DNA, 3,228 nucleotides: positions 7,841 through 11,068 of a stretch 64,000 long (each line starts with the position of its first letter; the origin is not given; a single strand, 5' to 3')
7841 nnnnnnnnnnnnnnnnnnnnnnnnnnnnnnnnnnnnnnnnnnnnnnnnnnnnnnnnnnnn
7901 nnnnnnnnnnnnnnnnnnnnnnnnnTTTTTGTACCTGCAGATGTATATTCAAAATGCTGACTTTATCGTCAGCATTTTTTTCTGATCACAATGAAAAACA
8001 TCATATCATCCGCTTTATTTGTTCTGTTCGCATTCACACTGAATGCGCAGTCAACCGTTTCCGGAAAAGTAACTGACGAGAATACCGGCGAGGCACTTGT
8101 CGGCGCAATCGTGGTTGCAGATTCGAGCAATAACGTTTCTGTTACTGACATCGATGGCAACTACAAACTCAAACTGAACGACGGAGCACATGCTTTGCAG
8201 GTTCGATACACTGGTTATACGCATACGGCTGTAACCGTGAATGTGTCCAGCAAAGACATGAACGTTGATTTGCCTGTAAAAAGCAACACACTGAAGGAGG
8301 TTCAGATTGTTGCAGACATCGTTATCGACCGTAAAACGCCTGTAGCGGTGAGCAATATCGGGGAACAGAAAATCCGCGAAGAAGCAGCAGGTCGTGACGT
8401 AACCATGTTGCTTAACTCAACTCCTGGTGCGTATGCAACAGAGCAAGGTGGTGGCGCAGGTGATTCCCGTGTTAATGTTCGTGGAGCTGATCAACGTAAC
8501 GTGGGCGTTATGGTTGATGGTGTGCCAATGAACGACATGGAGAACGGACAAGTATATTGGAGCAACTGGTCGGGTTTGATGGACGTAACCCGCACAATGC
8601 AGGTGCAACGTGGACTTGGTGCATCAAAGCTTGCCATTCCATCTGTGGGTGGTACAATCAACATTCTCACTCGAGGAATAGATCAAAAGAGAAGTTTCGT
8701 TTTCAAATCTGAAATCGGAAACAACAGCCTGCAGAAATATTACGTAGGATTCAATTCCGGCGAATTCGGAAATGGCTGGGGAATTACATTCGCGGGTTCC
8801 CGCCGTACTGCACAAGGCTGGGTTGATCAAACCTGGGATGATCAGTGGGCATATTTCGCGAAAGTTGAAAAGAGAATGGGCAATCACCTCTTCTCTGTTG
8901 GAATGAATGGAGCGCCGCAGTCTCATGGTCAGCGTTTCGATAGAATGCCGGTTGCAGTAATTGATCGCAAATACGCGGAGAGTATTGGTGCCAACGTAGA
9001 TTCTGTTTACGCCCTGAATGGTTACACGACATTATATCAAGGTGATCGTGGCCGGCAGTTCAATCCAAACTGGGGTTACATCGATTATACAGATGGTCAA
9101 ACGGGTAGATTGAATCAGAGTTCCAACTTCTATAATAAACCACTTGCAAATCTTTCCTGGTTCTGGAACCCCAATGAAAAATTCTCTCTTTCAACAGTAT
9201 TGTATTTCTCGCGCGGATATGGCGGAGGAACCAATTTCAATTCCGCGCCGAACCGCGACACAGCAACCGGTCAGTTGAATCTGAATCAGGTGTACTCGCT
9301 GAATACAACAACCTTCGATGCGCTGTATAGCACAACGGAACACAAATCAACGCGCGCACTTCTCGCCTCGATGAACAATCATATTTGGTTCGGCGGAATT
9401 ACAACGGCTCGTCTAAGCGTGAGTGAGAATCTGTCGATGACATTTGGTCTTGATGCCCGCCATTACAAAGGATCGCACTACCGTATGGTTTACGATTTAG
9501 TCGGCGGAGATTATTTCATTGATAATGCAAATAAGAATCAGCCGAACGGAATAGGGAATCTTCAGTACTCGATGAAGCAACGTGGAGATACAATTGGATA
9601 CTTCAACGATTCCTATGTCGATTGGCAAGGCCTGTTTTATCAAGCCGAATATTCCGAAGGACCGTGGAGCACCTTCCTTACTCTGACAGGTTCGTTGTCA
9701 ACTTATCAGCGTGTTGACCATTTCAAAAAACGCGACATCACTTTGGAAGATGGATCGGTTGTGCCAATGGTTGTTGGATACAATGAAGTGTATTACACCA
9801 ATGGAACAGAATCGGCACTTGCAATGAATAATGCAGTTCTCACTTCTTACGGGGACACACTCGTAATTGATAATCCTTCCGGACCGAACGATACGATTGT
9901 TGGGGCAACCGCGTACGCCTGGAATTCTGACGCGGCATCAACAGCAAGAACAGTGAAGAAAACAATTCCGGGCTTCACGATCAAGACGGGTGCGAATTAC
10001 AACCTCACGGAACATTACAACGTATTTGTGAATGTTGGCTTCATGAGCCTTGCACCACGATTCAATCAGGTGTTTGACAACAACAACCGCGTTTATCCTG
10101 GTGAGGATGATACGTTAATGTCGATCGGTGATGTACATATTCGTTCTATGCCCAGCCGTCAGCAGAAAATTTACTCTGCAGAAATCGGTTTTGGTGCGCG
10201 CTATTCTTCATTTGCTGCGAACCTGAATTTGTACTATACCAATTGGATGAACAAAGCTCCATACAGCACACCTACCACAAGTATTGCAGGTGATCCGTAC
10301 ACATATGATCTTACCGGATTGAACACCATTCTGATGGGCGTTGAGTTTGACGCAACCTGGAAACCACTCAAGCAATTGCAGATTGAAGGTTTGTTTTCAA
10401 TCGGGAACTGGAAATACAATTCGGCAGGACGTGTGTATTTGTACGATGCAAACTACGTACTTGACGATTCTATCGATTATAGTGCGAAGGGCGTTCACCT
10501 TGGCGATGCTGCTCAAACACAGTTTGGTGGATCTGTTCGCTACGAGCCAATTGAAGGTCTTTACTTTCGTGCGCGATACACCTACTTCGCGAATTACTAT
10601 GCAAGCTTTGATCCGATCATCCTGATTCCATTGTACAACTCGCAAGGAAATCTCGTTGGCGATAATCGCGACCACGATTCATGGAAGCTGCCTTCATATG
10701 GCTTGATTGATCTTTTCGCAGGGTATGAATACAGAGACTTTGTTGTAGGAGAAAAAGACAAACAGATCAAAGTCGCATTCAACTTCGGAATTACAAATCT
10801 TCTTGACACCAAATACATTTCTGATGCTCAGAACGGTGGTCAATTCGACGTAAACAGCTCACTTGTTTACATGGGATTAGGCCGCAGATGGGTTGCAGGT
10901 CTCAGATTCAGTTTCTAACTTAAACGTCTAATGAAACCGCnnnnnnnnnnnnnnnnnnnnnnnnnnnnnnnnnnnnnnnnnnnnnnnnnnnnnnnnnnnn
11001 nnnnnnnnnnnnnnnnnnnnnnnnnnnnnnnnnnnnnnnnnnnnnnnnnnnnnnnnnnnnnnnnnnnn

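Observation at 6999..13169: Putative extracellular-DNA degradation and uptake locus: LTD protein – TonB-dependent receptor – T9SS endonuclease I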

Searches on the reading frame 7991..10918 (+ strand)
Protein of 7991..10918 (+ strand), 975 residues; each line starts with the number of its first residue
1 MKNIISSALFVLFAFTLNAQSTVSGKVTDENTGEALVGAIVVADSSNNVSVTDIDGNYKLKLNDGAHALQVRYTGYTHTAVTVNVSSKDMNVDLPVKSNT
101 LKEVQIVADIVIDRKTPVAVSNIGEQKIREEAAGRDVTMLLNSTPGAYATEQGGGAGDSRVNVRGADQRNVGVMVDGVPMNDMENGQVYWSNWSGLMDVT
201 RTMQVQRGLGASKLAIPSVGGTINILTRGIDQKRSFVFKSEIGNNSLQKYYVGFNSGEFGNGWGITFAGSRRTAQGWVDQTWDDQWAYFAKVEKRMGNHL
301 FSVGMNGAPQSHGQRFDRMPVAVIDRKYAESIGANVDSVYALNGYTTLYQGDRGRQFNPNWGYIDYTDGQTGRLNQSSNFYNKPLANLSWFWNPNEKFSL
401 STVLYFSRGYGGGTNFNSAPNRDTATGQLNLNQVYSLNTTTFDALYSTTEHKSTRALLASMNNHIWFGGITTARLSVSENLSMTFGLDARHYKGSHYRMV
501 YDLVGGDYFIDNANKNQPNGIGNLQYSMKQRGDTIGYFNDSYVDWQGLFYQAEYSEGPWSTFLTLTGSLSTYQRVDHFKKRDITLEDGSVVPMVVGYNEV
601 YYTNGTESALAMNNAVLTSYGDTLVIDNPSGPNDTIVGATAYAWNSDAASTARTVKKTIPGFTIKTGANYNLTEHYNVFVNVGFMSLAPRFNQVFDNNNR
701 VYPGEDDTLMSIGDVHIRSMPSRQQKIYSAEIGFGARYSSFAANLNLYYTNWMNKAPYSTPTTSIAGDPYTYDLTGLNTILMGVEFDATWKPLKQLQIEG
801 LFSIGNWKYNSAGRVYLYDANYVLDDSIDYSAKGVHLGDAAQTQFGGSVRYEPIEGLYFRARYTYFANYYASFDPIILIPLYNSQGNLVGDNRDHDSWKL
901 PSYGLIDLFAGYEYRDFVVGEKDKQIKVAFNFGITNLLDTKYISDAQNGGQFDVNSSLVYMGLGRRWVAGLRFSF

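Call 5: search_protein_families(library=pfam, proteins=[window:7991-10918:+], max_evalue=0.01)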
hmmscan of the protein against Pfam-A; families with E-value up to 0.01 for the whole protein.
window:7991-10918:+ (975 aa): 4 families
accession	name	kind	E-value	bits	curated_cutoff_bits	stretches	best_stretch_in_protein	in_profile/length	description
PF13715.12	CarbopepD_reg_2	-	6.9e-16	58.5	32.2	1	23-105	1-87/88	CarboxypepD_reg-like domain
PF07715.20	Plug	-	5.7e-13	49.7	23.9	1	114-221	3-106/107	TonB-dependent Receptor Plug Domain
PF12985.13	DUF3869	-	0.00082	20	24.5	1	17-86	2-69/85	Domain of unknown function (DUF3869)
PF15976.11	CooC_C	-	0.0025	18.3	29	1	22-82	18-72/93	CS1-pili formation C-terminal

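Call 6: search_protein_families(library=ncbifam, proteins=[window:7991-10918:+], max_evalue=0.01)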
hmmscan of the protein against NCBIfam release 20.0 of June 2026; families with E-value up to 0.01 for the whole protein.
window:7991-10918:+ (975 aa): 3 families
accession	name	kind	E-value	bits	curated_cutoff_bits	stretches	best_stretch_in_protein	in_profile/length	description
TIGR04056.1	OMP_RagA_SusC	subfamily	6.3e-23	81.1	368.25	1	22-182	2-165/981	SusC/RagA family TonB-linked outer membrane protein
TIGR01786.1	TonB-hemlactrns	subfamily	7.3e-12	44.4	323.75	2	114-227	19-133/719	TonB-dependent hemoglobin/transferrin/lactoferrin family receptor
TIGR01779.1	TonB-B12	equivalog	1.8e-09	36.7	599.7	1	119-271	48-196/614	TonB-dependent vitamin B12 receptor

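Call 14: find_homologous_proteins(query=window:7991-10918:+, max_evalue=1e-20)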
Query window:7991-10918:+ (975 aa): 7790 proteins with E <= 1e-20 among 8000 candidates; the best 120 are listed.
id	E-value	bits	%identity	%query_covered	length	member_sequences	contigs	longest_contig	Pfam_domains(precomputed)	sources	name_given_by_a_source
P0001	0.0e+0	2040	89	100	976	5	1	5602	PF13715.13,PF07715.21,PF13620.13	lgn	-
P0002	0.0e+0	1966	86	98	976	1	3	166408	PF13715.13,PF07715.21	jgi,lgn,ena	jgi:outer membrane cobalamin receptor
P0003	0.0e+0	1949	85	100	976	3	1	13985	PF13715.13,PF07715.21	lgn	-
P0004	0.0e+0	1916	84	100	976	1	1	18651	PF13715.13,PF07715.21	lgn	-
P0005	0.0e+0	1876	82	99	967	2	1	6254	PF13715.13,PF07715.21,PF13620.13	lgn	-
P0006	0.0e+0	1801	79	99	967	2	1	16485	PF13715.13,PF07715.21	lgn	-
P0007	0.0e+0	1709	75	100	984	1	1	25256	PF13715.13,PF07715.21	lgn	-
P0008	0.0e+0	1669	73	99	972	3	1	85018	PF13715.13,PF07715.21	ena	-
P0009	0.0e+0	1642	72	100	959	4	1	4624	PF13715.13,PF07715.21,PF13620.13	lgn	-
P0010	0.0e+0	1635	72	100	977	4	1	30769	PF13715.13,PF07715.21,PF13620.13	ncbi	-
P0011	0.0e+0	1521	68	99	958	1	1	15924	PF13715.13,PF07715.21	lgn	-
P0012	0.0e+0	1517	67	100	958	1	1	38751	PF13715.13,PF07715.21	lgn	-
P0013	0.0e+0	1485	65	100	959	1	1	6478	PF13715.13,PF07715.21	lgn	-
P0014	0.0e+0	1456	64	100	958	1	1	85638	PF13715.13,PF07715.21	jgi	jgi:iron complex outermembrane recepter protein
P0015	0.0e+0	1456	66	99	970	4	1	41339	PF13715.13,PF07715.21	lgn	-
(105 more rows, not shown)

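Call 16: find_related_loci(query=A1, collection=genome_contigs, flank=7000)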
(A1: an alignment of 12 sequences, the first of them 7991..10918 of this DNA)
Query A1 (975 aa) in genome_contigs; peptide patterns used: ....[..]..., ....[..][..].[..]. (x = any residue, [..] = any of these).
599 stretches matched a pattern (row limit reached: there are more); 557 encode a relative of the query (tblastn E <= 1e-3); the best 80 are kept; 80 distinct loci.
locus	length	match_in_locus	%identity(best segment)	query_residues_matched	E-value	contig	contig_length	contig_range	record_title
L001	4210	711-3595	72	1-975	0e+0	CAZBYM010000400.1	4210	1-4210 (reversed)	MAG TPA_asm: uncultured Chryseobacterium sp. isolate binchicken_co248_158 genome assembly, contig: NODE_41062_length_421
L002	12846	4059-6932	62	1-975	0e+0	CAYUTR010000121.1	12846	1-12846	MAG TPA_asm: uncultured Chryseobacterium sp. isolate SRP136066_co1_95 genome assembly, contig: NODE_5878_length_12846_co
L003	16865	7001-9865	61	7-975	0e+0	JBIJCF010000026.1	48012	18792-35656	MAG: Bacteroidia bacterium isolate ME2006-08-18D11_3300042945_group2_bin212 Rohwer_bin431_scaffold_176_c1, whole genome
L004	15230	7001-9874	61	1-975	0e+0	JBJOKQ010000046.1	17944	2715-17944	MAG: Bacteroidota bacterium isolate sycamorecreek_2019_sw_WHONDRS-S19S_0028_A_bin.11 scaffold_0000520, whole genome shot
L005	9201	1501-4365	60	9-975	0e+0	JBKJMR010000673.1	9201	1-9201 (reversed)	MAG: Bacteroidia bacterium isolate ant_bin.335 k117_6274894, whole genome shotgun sequence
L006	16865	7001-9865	60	5-975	0e+0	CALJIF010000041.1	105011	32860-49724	MAG TPA_asm: uncultured Flavobacteriales bacterium isolate SRR5576002_bin.138_CONCOCT_v1.1_MAG genome assembly, contig:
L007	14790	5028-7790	58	5-975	0e+0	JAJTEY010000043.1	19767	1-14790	MAG: Bacteroidetes bacterium isolate 49618_E68 Sample_49618_scaffold_4257, whole genome shotgun sequence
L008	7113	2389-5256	56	1-975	0e+0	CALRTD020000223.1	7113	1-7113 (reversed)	MAG: Synechococcus sp. UW140 isolate JJ-JE56-12-3-mx-bin559 genome assembly, contig: JJ-RDS211-73-C904, whole genome sho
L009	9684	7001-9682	61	19-930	0e+0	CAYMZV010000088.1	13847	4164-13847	MAG TPA_asm: uncultured Chryseobacterium sp. isolate binchicken_co50_371 genome assembly, contig: NODE_5173_length_13847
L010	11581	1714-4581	56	1-975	0e+0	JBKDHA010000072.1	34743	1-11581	MAG: Bacteroidota bacterium isolate samp_2115_semibin_49 samp_2115_699842, whole genome shotgun sequence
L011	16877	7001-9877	56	17-975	0e+0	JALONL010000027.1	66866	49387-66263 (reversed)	MAG: Bacteroidia bacterium isolate Prado076 scaffold_265, whole genome shotgun sequence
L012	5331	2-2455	61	151-975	0e+0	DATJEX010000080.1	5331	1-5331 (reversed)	MAG TPA_asm: Bacteroidia bacterium isolate SMAG_U15444 k141_2011053, whole genome shotgun sequence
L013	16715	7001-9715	51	17-975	0e+0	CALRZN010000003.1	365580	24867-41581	MAG: Chitinophaga pinensis isolate JJ-MAA6-279-6-m2-bin102 genome assembly, contig: JJ-MAA6-279-C4, whole genome shotgun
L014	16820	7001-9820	48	9-975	0e+0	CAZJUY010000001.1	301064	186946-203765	MAG TPA_asm: uncultured Chitinophaga sp. isolate SRP287453_co1_11 genome assembly, contig: NODE_12_length_301064_cov_7.8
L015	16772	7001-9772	47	23-975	0e+0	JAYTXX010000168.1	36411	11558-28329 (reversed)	MAG: Bacteroidota bacterium isolate GFS_6009 GFS_6009_167, whole genome shotgun sequence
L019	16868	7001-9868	46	1-975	0e+0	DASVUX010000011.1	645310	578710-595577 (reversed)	MAG TPA_asm: Bacteroidia bacterium isolate SMAG_U3328 k141_490090, whole genome shotgun sequence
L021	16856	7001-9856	45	1-975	0e+0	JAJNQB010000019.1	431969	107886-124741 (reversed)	MAG: Arcticibacter sp. isolate MAG_38 k141_253712, whole genome shotgun sequence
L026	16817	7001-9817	48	9-975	0e+0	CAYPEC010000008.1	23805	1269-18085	MAG TPA_asm: uncultured Bacteroidia bacterium isolate binchicken_co205_88 genome assembly, contig: NODE_1605_length_2380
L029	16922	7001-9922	45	1-975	0e+0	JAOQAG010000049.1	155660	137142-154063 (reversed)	MAG: Bacteroidetes bacterium isolate RYN_276 scaffold_2250576, whole genome shotgun sequence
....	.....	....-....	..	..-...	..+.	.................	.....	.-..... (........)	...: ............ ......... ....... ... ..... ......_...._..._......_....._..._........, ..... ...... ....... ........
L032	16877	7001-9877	45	1-975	0e+0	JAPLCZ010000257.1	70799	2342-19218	MAG: Bacteroidetes bacterium isolate LacPavin_0920_WC57_MAG_38_8 LacPavin_0920_WC57_scaffold_151022, whole genome shotgu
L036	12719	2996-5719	45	1-973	0e+0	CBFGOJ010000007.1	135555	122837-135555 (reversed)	MAG TPA_asm: uncultured Fluviicola sp. isolate ERR5385025_binner13_Refined_10 genome assembly, contig: ERZ27258652.21, w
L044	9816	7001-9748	44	1-975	0e+0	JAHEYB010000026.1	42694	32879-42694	MAG: Bacteroidetes bacterium isolate nzgw118 NODE_922_length_42695_cov_5.925612, whole genome shotgun sequence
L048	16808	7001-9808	45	14-975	0e+0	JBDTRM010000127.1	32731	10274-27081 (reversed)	MAG: Bacteroidia bacterium isolate cluster3_bin.247 NODE_3901_length_32731_cov_9.563808, whole genome shotgun sequence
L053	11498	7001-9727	44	2-975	0e+0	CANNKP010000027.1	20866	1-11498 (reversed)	MAG: Flavobacteriales bacterium isolate ZH-Oct18-23 genome assembly, contig: ZH-Oct18-C1878, whole genome shotgun sequen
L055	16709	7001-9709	44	7-975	0e+0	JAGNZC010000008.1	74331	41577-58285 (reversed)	MAG: Crocinitomicaceae bacterium isolate Go_Eff_bin_205 Go_Eff_440_length_74331_cov_6.687712, whole genome shotgun seque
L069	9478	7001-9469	44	1-866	0e+0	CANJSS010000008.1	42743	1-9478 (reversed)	MAG: Flavobacteriales bacterium isolate RH-23may17-180 genome assembly, contig: RH-23may17-C6229, whole genome shotgun s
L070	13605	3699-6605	42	4-975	0e+0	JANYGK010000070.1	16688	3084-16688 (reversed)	MAG: Bacteroidetes bacterium isolate 341R_metabinner_23 341R_k141_673796, whole genome shotgun sequence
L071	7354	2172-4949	41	19-975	0e+0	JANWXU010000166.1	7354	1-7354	MAG: Bacteroidia bacterium isolate SKYG53 NODE_166_length_7354_cov_4.434107, whole genome shotgun sequence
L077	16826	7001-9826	42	14-975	0e+0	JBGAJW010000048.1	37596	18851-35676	MAG: Flavobacteriales bacterium isolate MAG_AAO_H125.21 AAOH125-21_opera_contig_2512, whole genome shotgun sequence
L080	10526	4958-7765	41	20-975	0e+0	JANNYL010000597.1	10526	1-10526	MAG: Flavobacteriales bacterium isolate VAR_34_concoct_196_sub VAR_34_k141_3132216, whole genome shotgun sequence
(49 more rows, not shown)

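Call 41: search_protein_families(library=pfam, proteins=[L026:9751-12033:+, L048:9830-12064:+, L077:9860-12046:+, L080:7729-9990:+, L071:4939-7215:+, L070:6644-8890:+, L026:12051-13043:+, L048:12105-13172:+, L032:10825-12102:-], max_evalue=0.001)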
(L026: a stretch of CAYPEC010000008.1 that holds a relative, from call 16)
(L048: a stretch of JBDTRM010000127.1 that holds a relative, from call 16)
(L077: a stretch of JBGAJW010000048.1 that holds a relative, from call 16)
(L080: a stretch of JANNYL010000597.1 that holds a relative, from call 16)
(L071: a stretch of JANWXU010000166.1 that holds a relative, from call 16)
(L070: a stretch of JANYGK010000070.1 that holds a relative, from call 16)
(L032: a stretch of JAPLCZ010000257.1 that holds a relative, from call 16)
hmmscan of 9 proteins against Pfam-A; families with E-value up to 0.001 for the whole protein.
L026:9751-12033:+ (761 aa): 4 families
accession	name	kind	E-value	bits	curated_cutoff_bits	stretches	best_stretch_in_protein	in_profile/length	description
PF13091.12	PLDc_2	-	1.1e-38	132.4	27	2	359-491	1-132/132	PLD-like domain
PF18962.6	Por_Secre_tail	-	1.1e-14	54.9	27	1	688-760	1-75/75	Secretion system C-terminal sorting domain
PF18942.5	DUF5689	-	5.9e-12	46.4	28.6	1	54-228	15-216/217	Family of unknown function (DUF5689)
PF00614.28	PLDc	-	0.00045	20.6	21.9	0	431-462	3-27/28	Phospholipase D Active site motif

L048:9830-12064:+ (745 aa): 4 families
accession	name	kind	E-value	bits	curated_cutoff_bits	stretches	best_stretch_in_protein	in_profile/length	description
PF13091.12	PLDc_2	-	1.2e-32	112.9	27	2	338-471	1-132/132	PLD-like domain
PF18942.5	DUF5689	-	5.7e-14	53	28.6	1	61-207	47-217/217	Family of unknown function (DUF5689)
PF18962.6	Por_Secre_tail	-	2.1e-13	50.8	27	1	669-744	2-75/75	Secretion system C-terminal sorting domain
PF00614.28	PLDc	-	9.7e-05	22.7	21.9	0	410-442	2-27/28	Phospholipase D Active site motif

L077:9860-12046:+ (729 aa): 4 families
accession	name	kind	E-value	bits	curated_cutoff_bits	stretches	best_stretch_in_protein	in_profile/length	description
PF13091.12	PLDc_2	-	5.9e-36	123.7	27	2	335-459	3-132/132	PLD-like domain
PF18962.6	Por_Secre_tail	-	7.3e-11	42.6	27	1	651-719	1-67/75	Secretion system C-terminal sorting domain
PF18942.5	DUF5689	-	1.5e-09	38.5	28.6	1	33-203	23-216/217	Family of unknown function (DUF5689)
PF00041.27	fn3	-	0.00018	22.1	25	1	219-284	9-72/84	Fibronectin type III domain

L080:7729-9990:+ (754 aa): 4 families
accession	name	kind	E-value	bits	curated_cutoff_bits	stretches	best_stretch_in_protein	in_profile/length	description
PF13091.12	PLDc_2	-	3.2e-33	114.8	27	2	360-484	3-132/132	PLD-like domain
PF18942.5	DUF5689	-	1.1e-08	35.7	28.6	1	58-228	24-216/217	Family of unknown function (DUF5689)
PF18962.6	Por_Secre_tail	-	6.9e-07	29.9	27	1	677-745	2-68/75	Secretion system C-terminal sorting domain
PF16656.11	Pur_ac_phosph_N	-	5.3e-05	24.1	30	1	244-320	9-90/93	Purple acid Phosphatase, N-terminal domain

L071:4939-7215:+ (759 aa): 3 families
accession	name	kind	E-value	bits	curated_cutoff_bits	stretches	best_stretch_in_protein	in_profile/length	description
PF13091.12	PLDc_2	-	3.5e-42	143.8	27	2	348-478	1-132/132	PLD-like domain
PF18942.5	DUF5689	-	5.6e-11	43.2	28.6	1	50-219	22-217/217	Family of unknown function (DUF5689)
PF18962.6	Por_Secre_tail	-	8.1e-08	32.9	27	1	679-757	1-75/75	Secretion system C-terminal sorting domain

L070:6644-8890:+ (749 aa): 4 families
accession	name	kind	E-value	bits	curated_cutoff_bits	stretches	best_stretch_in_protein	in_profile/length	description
PF13091.12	PLDc_2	-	2.7e-34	118.3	27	2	343-471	1-132/132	PLD-like domain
PF18962.6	Por_Secre_tail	-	9.7e-15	55.1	27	1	672-748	1-75/75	Secretion system C-terminal sorting domain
PF00041.27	fn3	-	0.0001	22.9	25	1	223-293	7-72/84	Fibronectin type III domain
PF16656.11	Pur_ac_phosph_N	-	0.00056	20.9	30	1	224-299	8-87/93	Purple acid Phosphatase, N-terminal domain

L026:12051-13043:+ (331 aa): 1 family
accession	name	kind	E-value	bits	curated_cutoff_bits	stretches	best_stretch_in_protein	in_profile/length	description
PF02265.22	S1-P1_nuclease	-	1e-11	45.6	29.5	1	23-274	1-245/258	S1/P1 Nuclease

L048:12105-13172:+ (356 aa): 2 families
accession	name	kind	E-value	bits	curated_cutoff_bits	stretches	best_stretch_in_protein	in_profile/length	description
PF02265.22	S1-P1_nuclease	-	1.1e-09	38.9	29.5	1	48-296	1-242/258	S1/P1 Nuclease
PF00882.24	Zn_dep_PLPC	-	6.5e-06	26.6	26.8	1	53-228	2-140/167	Zinc dependent phospholipase C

L032:10825-12102:- (426 aa): 2 families
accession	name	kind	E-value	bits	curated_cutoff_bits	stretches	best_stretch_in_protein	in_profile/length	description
PF05977.19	MFS_3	-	1.5e-30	106.6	27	1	18-415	1-393/524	Transmembrane secretion effector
PF07690.21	MFS_1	-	2.6e-30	106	33.4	1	34-376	3-342/347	Major Facilitator Superfamily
